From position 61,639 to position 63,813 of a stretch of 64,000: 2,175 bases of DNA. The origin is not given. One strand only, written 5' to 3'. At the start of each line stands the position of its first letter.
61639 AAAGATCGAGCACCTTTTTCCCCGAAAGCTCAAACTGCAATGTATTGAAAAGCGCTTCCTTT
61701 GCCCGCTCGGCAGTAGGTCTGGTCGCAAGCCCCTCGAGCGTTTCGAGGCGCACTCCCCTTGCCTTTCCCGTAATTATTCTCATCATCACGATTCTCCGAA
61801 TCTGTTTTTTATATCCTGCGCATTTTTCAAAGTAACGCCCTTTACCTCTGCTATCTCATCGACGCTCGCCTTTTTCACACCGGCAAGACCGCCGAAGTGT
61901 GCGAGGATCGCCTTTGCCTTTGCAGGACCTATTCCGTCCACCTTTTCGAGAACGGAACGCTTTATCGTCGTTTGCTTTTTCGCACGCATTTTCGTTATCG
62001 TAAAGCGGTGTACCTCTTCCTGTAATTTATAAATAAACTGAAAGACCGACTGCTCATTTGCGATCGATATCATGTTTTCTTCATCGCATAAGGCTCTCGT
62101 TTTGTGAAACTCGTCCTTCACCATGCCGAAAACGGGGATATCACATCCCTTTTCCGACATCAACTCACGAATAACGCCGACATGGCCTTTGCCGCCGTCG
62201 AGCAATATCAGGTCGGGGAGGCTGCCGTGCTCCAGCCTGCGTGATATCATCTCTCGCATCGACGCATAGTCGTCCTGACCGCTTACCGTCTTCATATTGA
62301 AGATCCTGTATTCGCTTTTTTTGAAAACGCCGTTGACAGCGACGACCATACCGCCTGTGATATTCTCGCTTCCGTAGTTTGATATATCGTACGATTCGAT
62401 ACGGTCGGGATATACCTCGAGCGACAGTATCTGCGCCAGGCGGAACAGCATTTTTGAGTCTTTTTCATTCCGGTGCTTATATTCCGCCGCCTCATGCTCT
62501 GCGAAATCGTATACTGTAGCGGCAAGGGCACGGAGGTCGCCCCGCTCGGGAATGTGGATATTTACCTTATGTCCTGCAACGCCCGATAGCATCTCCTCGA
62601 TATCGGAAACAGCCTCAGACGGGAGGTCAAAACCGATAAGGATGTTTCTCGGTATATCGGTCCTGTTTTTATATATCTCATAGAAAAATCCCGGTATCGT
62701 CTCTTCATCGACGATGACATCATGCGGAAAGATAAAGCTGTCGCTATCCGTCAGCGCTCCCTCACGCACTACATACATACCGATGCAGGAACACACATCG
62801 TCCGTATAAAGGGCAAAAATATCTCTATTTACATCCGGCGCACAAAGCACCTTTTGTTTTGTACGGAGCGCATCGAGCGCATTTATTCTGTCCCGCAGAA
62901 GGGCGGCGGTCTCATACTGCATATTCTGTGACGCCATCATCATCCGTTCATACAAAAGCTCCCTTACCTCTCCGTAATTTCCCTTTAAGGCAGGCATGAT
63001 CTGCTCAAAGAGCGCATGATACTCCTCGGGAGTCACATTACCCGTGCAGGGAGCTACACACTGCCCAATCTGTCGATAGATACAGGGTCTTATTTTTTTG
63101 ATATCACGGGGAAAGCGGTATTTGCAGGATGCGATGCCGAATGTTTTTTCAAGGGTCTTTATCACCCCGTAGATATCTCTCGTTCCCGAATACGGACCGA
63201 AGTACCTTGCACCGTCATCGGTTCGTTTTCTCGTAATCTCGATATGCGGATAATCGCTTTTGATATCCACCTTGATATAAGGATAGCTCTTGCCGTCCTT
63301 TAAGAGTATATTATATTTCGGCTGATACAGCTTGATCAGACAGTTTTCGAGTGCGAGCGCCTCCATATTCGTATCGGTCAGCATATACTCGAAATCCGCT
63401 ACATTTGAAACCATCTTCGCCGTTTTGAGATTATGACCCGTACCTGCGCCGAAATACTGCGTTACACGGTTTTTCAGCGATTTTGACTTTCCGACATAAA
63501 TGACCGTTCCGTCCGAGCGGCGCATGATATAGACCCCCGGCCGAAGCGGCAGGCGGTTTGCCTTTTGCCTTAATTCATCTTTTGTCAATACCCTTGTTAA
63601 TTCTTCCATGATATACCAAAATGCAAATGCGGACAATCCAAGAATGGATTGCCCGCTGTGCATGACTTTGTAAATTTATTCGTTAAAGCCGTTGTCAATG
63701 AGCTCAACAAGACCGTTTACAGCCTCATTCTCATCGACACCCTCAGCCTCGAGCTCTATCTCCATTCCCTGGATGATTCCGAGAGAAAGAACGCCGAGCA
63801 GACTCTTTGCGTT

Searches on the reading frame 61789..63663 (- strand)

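Call 37: search_protein_families(library=pfam, proteins=[window:61789-63663:-], max_evalue=0.001)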
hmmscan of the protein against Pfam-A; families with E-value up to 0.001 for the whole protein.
window:61789-63663:- (625 aa): 7 families
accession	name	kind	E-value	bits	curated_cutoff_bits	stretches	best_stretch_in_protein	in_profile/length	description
PF08459.17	UvrC_RNaseH_dom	-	2e-44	151.7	22.3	1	411-556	2-159/159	UvrC RNAse H endonuclease domain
PF22920.2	UvrC_RNaseH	-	5e-18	65.5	24.3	1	279-391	1-112/116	UvrC Ribonuclease H-like domain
PF01541.30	GIY-YIG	-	8.1e-12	45.7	22.6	1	42-118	2-78/78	GIY-YIG catalytic domain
PF14520.12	HHH_5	-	7e-11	42.9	27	1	572-621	4-54/57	Helix-hairpin-helix domain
PF00633.29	HHH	-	6.1e-07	29.4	24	0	572-589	13-30/30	Helix-hairpin-helix motif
PF02151.25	UVR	-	3e-05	24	21.5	1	237-265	7-35/36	UvrB/uvrC motif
PF12826.13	HHH_2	-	0.00015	22.3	27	1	578-622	11-55/64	Helix-hairpin-helix motif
